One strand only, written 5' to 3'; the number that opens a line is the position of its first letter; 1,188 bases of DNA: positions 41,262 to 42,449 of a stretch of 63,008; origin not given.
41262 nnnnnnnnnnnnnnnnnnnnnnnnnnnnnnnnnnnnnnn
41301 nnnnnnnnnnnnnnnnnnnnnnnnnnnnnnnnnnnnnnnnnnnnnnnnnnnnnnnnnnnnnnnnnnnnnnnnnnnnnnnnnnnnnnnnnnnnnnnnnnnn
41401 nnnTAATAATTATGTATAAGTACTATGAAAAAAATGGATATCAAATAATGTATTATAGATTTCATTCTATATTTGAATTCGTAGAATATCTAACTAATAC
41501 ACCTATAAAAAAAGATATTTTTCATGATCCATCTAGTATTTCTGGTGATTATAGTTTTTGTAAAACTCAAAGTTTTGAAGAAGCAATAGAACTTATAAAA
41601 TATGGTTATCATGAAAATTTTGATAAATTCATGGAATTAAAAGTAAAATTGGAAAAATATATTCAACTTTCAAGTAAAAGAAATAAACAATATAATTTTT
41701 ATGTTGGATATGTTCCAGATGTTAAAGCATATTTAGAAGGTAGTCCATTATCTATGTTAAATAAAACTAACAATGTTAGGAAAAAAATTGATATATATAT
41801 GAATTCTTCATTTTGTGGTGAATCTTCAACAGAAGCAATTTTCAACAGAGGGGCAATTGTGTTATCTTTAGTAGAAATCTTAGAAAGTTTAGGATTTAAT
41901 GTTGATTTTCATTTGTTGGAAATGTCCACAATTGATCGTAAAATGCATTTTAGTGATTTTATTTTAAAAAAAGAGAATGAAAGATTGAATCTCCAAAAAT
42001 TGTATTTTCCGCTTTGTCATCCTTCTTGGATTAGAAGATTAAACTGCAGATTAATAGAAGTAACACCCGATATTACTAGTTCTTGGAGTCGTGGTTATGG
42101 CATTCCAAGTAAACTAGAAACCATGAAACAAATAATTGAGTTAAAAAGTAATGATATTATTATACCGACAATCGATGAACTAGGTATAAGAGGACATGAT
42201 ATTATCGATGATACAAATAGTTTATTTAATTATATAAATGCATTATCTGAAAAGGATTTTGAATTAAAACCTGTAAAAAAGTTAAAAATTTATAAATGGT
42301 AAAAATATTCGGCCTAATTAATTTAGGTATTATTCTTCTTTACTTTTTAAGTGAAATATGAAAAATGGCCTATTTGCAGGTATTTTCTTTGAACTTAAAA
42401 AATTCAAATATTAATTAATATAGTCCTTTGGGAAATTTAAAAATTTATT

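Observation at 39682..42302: Candidate novel two-gene system: Ntn-amidotransferase-like::CobS-type AAA+ ATPase plus an uncharacterised coupled partner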

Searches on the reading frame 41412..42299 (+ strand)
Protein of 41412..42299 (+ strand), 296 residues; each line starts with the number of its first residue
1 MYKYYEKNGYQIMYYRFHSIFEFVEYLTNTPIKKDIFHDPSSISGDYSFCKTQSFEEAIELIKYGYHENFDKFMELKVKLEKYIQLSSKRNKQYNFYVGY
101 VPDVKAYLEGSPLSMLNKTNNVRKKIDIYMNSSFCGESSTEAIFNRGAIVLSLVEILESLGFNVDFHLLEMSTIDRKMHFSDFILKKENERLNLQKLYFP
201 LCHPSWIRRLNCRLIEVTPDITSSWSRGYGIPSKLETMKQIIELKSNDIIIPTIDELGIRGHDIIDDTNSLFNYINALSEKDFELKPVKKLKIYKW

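Call 3: search_protein_families(library=pfam, proteins=[window:41412-42299:+], max_evalue=1)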
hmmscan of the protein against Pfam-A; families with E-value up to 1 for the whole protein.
window:41412-42299:+ (296 aa): 1 family
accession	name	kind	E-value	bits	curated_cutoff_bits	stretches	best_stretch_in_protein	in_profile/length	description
PF23822.1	DUF7192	-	6.2e-28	98.4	27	1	6-256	6-262/281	Domain of unknown function (DUF7192)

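Call 4: search_protein_families(library=phrogs, proteins=[window:41412-42299:+], max_evalue=0.1)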
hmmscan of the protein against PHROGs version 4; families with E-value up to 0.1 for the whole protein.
window:41412-42299:+ (296 aa): 2 families
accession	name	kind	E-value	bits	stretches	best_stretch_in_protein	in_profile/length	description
phrog_1909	-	unknown function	2.3e-33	116.7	1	7-254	9-266/287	-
phrog_7005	-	unknown function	2.2e-10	41.3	1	63-232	72-241/281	-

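Call 5: search_protein_families(library=padloc, proteins=[window:41412-42299:+], max_evalue=0.1)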
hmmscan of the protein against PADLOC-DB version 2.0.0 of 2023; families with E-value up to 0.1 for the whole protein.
window:41412-42299:+ (296 aa): 0 families

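Call 6: search_protein_families(library=ncbifam, proteins=[window:41412-42299:+], max_evalue=0.1)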
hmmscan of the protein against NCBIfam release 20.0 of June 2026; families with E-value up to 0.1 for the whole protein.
window:41412-42299:+ (296 aa): 1 family
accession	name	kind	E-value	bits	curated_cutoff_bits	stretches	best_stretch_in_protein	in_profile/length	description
NF045780.1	TrlF_fam_ATP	equivalog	0.032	12.9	350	1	53-162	672-778/944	TrlF family AAA-like ATPase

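Call 8: search_dna_similar(query=window:41412-42299:+, collection=phages, mode=protein, max_rows=30)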
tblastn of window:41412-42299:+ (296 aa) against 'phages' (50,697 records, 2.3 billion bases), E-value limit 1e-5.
Records with a match: 245; places in all: 245; records where one place covers at least 80% of the query: 3.
Best place of each record, by identity: <60% 245.
By first word of the organism name: Staphylococcus 236; Rhizobium 3; Lactobacillus 2; Enterococcus 1; Clostridium 1; Tunturiibacter 1; Caudoviricetes 1.
By host as written in the record: Staphylococcus aureus 85; - 30; Staphylococcus sp. 17; Staphylococcus carnosus TM300 17; Staphylococcus xylosus M1997-2/10 8; Staphylococcus aureus ATCC 25923 6; Staphylococcus 6; Staphylococcus ureilyticus ATCC49330 4; and 49 more.
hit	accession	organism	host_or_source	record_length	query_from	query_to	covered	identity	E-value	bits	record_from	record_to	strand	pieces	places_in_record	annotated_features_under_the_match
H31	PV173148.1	Enterococcus phage vB_CECAV_04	Enterococcus cecorum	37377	1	240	81%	33.7%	1e-27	118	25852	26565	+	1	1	hypothetical protein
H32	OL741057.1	Staphylococcus phage vB_Sau_P68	Staphylococcus aureus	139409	38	291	86%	31.3%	2e-22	102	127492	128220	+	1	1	hypothetical protein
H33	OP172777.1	Clostridium phage CS266P3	Clostridium_AP sp000509125 DA266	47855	1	253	85%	29.5%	3e-20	97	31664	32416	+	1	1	hypothetical protein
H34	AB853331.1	Staphylococcus phage S25-4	isolated from the sewage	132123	38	230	65%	34.3%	9e-22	100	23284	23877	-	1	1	hypothetical protein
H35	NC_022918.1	Staphylococcus phage S25-4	isolated from the sewage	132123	38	230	65%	34.3%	9e-22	100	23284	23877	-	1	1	hypothetical protein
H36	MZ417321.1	Staphylococcus phage PG-2021_18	Staphylococcus xylosus M1997-2/10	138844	38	230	65%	33.8%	2e-23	105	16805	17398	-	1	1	record has no annotation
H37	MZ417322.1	Staphylococcus phage PG-2021_19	Mammaliicoccus vitulinus C5817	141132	38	230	65%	33.8%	2e-23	105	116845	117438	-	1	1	record has no annotation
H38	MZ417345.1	Staphylococcus phage PG-2021_84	Staphylococcus xylosus M1997-2/10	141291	38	230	65%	33.8%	2e-23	105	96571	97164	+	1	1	record has no annotation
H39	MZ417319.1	Staphylococcus phage PG-2021_16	Staphylococcus xylosus I2595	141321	38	230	65%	33.8%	2e-23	105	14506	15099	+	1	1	record has no annotation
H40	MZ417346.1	Staphylococcus phage PG-2021_86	Staphylococcus xylosus M1997-2/10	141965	38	230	65%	33.8%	2e-23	105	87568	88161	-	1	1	record has no annotation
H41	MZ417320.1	Staphylococcus phage PG-2021_17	Staphylococcus xylosus M1997-2/10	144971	38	230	65%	33.8%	2e-23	105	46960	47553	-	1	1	record has no annotation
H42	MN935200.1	Staphylococcus phage VTCCBPA116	Staphylococcus sp.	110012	38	230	65%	33.8%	2e-23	105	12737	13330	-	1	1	record has no annotation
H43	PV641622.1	Staphylococcus phage St14.GH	Staphylococcus aureus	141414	38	230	65%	33.8%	2e-23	105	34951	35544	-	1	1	hypothetical protein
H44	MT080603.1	Staphylococcus phage vB_SauM_EW9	Staphylococcus carnosus TM300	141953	38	230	65%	33.8%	3e-23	105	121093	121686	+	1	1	record has no annotation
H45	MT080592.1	Staphylococcus phage vB_SauM_EW3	Staphylococcus carnosus TM300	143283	38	230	65%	33.8%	3e-23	105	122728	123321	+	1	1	record has no annotation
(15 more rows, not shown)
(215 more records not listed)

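Call 17: find_homologous_proteins(query=window:41412-42299:+, max_evalue=0.001)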
Query window:41412-42299:+ (296 aa): 312 proteins with E <= 0.001 among 1080 candidates; the best 120 are listed.
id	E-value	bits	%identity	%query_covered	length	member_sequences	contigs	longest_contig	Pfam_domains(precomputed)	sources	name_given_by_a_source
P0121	4.9e-196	668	100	100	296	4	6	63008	PF23822.2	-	-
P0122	7.2e-167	572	87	99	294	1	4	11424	PF23822.2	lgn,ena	-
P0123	2.7e-165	567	87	99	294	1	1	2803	PF23822.2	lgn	-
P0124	9.8e-164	562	86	99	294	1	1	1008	PF23822.2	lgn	-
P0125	3.6e-163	560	86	98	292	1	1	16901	PF23822.2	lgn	-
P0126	1.0e-158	545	83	95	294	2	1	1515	PF23822.2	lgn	-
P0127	4.8e-153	526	79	99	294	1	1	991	PF23822.2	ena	-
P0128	4.0e-152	523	80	99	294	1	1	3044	PF23822.2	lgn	-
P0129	3.3e-150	517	78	99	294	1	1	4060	PF23822.2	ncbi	-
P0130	6.8e-150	516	78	99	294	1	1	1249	PF23822.2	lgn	-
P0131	1.4e-149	515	78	98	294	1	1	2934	PF23822.2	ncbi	-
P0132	2.8e-147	508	77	99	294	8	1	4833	PF23822.2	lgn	-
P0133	1.1e-146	506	76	99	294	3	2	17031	PF23822.2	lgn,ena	-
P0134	4.8e-145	500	76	99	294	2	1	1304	PF23822.2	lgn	-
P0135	3.2e-140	484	73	99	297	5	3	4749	PF23822.2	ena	-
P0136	6.6e-139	480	71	99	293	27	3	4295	PF23822.2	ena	-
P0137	2.0e-136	472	71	99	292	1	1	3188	PF23822.2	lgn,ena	-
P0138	3.2e-135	468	70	99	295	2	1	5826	PF23822.2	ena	-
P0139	4.7e-135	467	70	98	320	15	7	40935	PF23822.2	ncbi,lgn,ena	-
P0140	3.3e-134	465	69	99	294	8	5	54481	PF23822.2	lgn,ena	-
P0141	3.6e-134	464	70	98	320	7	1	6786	PF23822.2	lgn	-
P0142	1.7e-132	459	68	100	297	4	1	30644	PF23822.2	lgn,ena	-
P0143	2.7e-132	458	68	100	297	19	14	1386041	PF23822.2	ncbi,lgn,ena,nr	ncbi:MAG: hypothetical protein IJA30_01350 [Bacilli bacterium]|nr:hypothetical protein [Bacilli bact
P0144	6.0e-130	451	66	100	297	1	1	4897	PF23822.2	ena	-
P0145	7.5e-130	450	68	100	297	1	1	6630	PF23822.2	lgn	-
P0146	3.0e-129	448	67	99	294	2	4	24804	PF23822.2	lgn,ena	-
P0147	4.6e-129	448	66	100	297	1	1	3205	PF23822.2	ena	-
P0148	5.9e-129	447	65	100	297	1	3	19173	PF23822.2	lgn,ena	-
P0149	6.0e-129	447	66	100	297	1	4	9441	PF23822.2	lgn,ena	-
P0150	7.5e-129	447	65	100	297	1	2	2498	PF23822.2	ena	-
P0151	7.7e-129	447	65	100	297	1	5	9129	PF23822.2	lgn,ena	-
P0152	9.2e-129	447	66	100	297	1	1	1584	PF23822.2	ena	-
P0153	1.0e-128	447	65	100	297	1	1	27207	PF23822.2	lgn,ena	-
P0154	1.0e-128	447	65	100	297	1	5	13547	PF23822.2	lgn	-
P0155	1.0e-128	447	65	100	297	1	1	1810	PF23822.2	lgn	-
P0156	1.2e-128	446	65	100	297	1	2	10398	PF23822.2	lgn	-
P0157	1.7e-128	446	65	100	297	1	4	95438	PF23822.2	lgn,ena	-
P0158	1.8e-128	446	65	100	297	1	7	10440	PF23822.2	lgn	-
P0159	1.9e-128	446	65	100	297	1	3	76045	PF23822.2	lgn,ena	-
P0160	2.0e-128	446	66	100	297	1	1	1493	PF23822.2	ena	-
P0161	2.1e-128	446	65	100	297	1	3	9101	PF23822.2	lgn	-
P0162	2.3e-128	445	65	100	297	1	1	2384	PF23822.2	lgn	-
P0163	2.7e-128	445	65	100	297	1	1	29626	PF23822.2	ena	-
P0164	3.7e-128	445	65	100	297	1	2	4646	PF23822.2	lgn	-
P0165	7.9e-128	444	66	99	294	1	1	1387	PF23822.2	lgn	-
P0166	9.2e-128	443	65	100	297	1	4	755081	PF23822.2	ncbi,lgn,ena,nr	ncbi:MAG: hypothetical protein IJE53_04935 [Bacilli bacterium]|nr:hypothetical protein [Bacilli bact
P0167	1.1e-127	443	65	100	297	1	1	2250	PF23822.2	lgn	-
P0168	4.3e-127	441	65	100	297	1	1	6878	PF23822.2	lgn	-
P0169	4.4e-127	441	65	100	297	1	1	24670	PF23822.2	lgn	-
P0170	3.6e-126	438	66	98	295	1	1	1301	PF23822.2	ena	-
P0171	9.4e-126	437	63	99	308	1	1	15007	PF23822.2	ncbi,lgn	-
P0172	2.9e-125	435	66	98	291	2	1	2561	PF23822.2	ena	-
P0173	6.7e-125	434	66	98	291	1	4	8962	PF23822.2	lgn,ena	-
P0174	6.8e-125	434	67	98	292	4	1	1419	PF23822.2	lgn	-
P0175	9.0e-125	434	66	98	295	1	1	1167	PF23822.2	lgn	-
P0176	1.4e-124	433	65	99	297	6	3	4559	PF23822.2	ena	-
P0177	4.7e-124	431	66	98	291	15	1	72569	PF23822.2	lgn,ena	-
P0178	1.0e-123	430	65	98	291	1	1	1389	PF23822.2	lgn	-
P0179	6.9e-123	427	63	99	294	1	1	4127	PF23822.2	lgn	-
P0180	2.4e-122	426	64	98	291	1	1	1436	PF23822.2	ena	-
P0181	7.2e-122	424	65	99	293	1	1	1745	PF23822.2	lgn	-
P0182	1.1e-120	420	63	100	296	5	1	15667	PF23822.2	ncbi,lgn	-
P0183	5.7e-120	418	65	99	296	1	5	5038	PF23822.2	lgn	-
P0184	8.0e-120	417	64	98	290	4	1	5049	PF23822.2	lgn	-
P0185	9.9e-120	417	64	98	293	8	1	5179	PF23822.2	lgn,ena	-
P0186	1.8e-118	413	64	98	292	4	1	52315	PF23822.2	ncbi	-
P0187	5.4e-118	411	63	98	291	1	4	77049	PF23822.2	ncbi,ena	-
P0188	4.3e-113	395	60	98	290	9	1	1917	PF23822.2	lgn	-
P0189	3.3e-111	389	60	98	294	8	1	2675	PF23822.2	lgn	-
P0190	9.9e-111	388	59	99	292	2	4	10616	PF23822.2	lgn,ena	-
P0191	2.9e-109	383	60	99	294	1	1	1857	PF23822.2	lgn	-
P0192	2.2e-108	380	61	99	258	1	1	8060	PF23822.2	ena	-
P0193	2.6e-106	373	59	99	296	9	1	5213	PF23822.2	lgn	-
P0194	2.7e-106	373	58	99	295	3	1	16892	PF23822.2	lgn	-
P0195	4.8e-106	372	68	80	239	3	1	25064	PF23822.2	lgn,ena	-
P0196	6.1e-106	372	60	99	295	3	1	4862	PF23822.2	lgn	-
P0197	1.1e-105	371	58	99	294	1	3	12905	PF23822.2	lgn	-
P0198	1.2e-105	371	56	100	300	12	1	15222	PF23822.2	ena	-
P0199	1.8e-105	370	58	98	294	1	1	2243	PF23822.2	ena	-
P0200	2.3e-105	370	58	99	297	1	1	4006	PF23822.2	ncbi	-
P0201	2.8e-105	370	58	99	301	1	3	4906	PF23822.2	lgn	-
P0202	7.8e-105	368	57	99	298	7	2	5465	PF23822.2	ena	-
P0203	1.4e-104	367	57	99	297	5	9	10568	PF23822.2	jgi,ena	-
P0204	1.7e-104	367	57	98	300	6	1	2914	PF23822.2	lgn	-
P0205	2.3e-104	367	57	95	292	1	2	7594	PF23822.2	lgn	-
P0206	3.3e-104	366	58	98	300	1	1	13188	PF23822.2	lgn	-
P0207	4.2e-104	366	57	99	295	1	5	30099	PF23822.2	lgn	-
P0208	6.2e-104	365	56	99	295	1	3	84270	PF23822.2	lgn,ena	-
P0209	1.2e-103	364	57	98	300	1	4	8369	PF23822.2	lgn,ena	-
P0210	1.5e-103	364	57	98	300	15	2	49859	PF23822.2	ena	-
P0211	9.4e-103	361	57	99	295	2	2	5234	PF23822.2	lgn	-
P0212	1.8e-102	360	57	99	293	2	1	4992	PF23822.2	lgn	-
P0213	3.3e-102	360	56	100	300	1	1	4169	PF23822.2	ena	-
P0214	5.7e-102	359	56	99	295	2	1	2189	PF23822.2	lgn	-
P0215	5.8e-102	359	56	99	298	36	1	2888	PF23822.2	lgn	-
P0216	7.2e-102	358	57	98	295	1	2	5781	PF23822.2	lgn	-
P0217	8.5e-102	358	56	96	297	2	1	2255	PF23822.2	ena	-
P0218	1.8e-101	357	56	95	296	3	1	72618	PF23822.2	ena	-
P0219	3.2e-101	356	57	99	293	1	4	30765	PF23822.2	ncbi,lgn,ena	-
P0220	3.5e-101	356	57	99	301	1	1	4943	PF23822.2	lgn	-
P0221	4.7e-101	356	55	99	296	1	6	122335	PF23822.2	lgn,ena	-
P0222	7.0e-101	355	56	98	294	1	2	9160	PF23822.2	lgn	-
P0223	7.1e-101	355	56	97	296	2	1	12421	PF23822.2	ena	-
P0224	8.3e-101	355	55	98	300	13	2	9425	PF23822.2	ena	-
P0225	1.3e-100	354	56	98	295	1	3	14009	PF23822.2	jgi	-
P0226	1.3e-100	354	55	99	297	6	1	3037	PF23822.2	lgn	-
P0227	1.5e-100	354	56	97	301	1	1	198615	PF23822.2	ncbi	-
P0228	2.2e-100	354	56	98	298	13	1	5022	PF23822.2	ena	-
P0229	2.6e-100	353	57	96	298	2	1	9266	PF23822.2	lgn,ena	-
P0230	4.1e-100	353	56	99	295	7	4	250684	PF23822.2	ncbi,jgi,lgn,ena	-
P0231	4.7e-100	353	56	99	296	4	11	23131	PF23822.2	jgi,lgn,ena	-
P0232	4.7e-100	353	55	99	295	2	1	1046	PF23822.2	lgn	-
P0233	9.0e-100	352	55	99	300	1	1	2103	PF23822.2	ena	-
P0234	9.2e-100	352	56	98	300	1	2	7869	PF23822.2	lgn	-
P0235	9.6e-100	352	57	99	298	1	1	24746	PF23822.2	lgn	-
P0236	1.4e-99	351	55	99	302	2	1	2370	PF23822.2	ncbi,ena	-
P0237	2.0e-99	350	55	99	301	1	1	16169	PF23822.2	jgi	-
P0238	2.2e-99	350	55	97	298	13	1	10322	PF23822.2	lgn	-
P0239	3.1e-99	350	56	99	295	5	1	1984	PF23822.2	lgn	-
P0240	3.3e-99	350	56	98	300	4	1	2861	PF23822.2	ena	-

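Call 26: search_solved_structures(query=A2, max_evalue=1, show_alignments=1)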
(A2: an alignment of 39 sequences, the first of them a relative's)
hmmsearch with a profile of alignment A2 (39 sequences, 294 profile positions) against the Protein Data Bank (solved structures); distinct sequences matched with E-value up to 1: 0.

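Call 31: predict_structure(alignment_id=A2)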
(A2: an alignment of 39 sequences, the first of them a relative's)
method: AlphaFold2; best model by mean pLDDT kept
length: 296 residues; sequences in the alignment: 39
mean_pLDDT: 80.3   pTM: 0.78
mean pLDDT of the five models: 80.3, 80.0, 78.8, 77.6, 76.5
residues with pLDDT >= 90: 129; 70-90: 104; 50-70: 23; < 50: 40
segments of 3 or more residues with pLDDT < 50: 85-121, 294-296
pLDDT, mean of each block of 10 residues (from residue 1): 95 94 94 93 78 87 74 71 47 31 37 42 82 83 91 88 91 95 88 83 85 95 91 94 91 91 90 87 79 48
secondary structure, 60 per line:
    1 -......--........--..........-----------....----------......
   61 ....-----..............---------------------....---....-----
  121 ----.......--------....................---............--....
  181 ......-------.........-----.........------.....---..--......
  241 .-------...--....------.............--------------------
elements in order: E2-7 E10-17 H20-29 H41-44 H55-64 H70-83 H105-108 H112-115 E125-131 H140-159 E163-174 E177-186 H194-202 H208-216 H223-227 H235-241 E249-251 H254-257 H264-276

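Call 34: fold_search(model_id=the predicted structure, library=pdb)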
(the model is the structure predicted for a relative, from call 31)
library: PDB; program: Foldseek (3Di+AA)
matches with E <= 10: 688; with E <= 0.001: 0
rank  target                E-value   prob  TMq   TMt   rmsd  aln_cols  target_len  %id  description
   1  9qh6_G                2.2e-03  0.97  0.20  0.21   7.3        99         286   17  NorQ in complex with NorD VWA domain from Paracoccus denitrificans (released 2026-03-25)
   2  3hs0_D                2.9e-02  0.28  0.19  0.10  11.3       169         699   12  Cobra Venom Factor (CVF) in complex with human factor B (released 2009-07-07)
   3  9u62_B                3.3e-02  0.21  0.18  0.11  12.4       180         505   10  AP pathways C3 convertase C3bBbP and C3 complex (released 2026-01-14)
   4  9qhd_G                3.7e-02  0.96  0.20  0.22   4.2        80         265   15  NorQD complex state 1 from Jhaorihella thermophila (released 2026-03-25)
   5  9qhe_G                8.2e-02  0.75  0.20  0.24   5.7        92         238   16  NorQD complex state 2 from Jhaorihella thermophila (released 2026-03-25)
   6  8uin_J                8.2e-02  0.35  0.20  0.26   8.6       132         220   10  Structure of the C3bBb-albicin complex (released 2024-05-08)
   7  3hrz_D                8.7e-02  0.18  0.20  0.10  11.3       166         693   13  Cobra Venom Factor (CVF) in complex with human factor B (released 2009-07-07)
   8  9qh8_G                1.1e-01  0.30  0.24  0.26  11.4       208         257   10  reduced NorQ-NorD VWA domain complex from Paracoccus denitrificans (released 2026-03-25)
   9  2xwj_J                1.1e-01  0.16  0.19  0.09  12.1       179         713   14  Crystal Structure of Complement C3b in Complex with Factor B (released 2011-01-12)
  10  7jtn_A                1.2e-01  0.13  0.16  0.08  10.9       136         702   14  Human Complement Factor B Inhibited by a Slow Off-Rate Modified Aptamer of 29 Bases (released 2020-12-09)
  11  1q0p                  1.3e-01  0.14  0.20  0.28  11.8       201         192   11  A domain of Factor B (released 2004-03-30)
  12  4hqf                  1.7e-01  0.15  0.20  0.25   7.7       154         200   14  Crystal structure of Plasmodium falciparum TRAP, I4 form (released 2012-12-26)
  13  4c2b_G                1.8e-01  0.20  0.23  0.32  10.4       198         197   12  Crystal Structure of High-Affinity von Willebrand Factor A1 domain with Disulfide Mutation in Complex with High Affini (released 2014-01-08)
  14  2xwj_I                2.3e-01  0.18  0.21  0.10  11.2       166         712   16  Crystal Structure of Complement C3b in Complex with Factor B (released 2011-01-12)
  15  1oak_A                2.3e-01  0.14  0.22  0.30   9.9       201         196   11  CRYSTAL STRUCTURE OF THE VON WILLEBRAND FACTOR (VWF) A1 DOMAIN IN COMPLEX WITH THE FUNCTION BLOCKING NMC-4 FAB (released 1998-10-21)
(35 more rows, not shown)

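Call 53: fold_search(model_id=the predicted structure, library=viral)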
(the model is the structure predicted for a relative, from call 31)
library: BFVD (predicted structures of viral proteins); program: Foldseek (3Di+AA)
matches with E <= 10: 281; with E <= 0.001: 12
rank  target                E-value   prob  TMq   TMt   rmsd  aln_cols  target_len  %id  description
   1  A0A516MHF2            3.0e-13  1.00  0.62  0.64   6.7       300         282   19  (no name in the UniProt tables at hand)
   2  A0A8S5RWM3            3.3e-12  1.00  0.68  0.59   8.1       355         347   17  DUF7192 domain-containing protein [Siphoviridae sp. ctHip2]
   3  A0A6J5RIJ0            3.5e-12  1.00  0.66  0.64   6.5       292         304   17  DUF7192 domain-containing protein (Fragment) [uncultured Caudovirales phage]
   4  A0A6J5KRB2            4.0e-12  1.00  0.57  0.52   6.3       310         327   15  DUF7192 domain-containing protein [uncultured Caudovirales phage]
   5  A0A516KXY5            3.6e-11  1.00  0.59  0.59   7.4       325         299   12  (no name in the UniProt tables at hand)
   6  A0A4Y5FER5            4.3e-11  1.00  0.59  0.68   9.0       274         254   20  DUF7192 domain-containing protein [Lactobacillus phage 3-521]
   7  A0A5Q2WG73            4.2e-10  1.00  0.63  0.66   6.9       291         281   14  DUF7192 domain-containing protein [Gordonia phage Syleon]
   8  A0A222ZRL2            4.2e-10  1.00  0.62  0.55   8.3       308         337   16  DUF7192 domain-containing protein [Mycobacterium phage Krypton555]
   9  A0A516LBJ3            5.0e-10  1.00  0.58  0.62   6.8       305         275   15  (no name in the UniProt tables at hand)
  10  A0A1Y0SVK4            5.3e-10  1.00  0.57  0.57   8.4       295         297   19  (no name in the UniProt tables at hand)
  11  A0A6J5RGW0            3.8e-09  1.00  0.51  0.52   9.1       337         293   13  DUF7192 domain-containing protein [uncultured Caudovirales phage]
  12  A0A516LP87            8.2e-07  1.00  0.48  0.50   8.3       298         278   11  (no name in the UniProt tables at hand)
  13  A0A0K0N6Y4            3.0e-03  0.97  0.24  0.13  13.0       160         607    8  CobT-like cobalamin biosynthesis protein [Gordonia phage GMA7]
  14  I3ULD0                3.8e-03  0.57  0.24  0.12  15.3       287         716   10  (no name in the UniProt tables at hand)
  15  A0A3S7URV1            4.1e-03  0.69  0.21  0.12  16.1       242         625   10  (no name in the UniProt tables at hand)
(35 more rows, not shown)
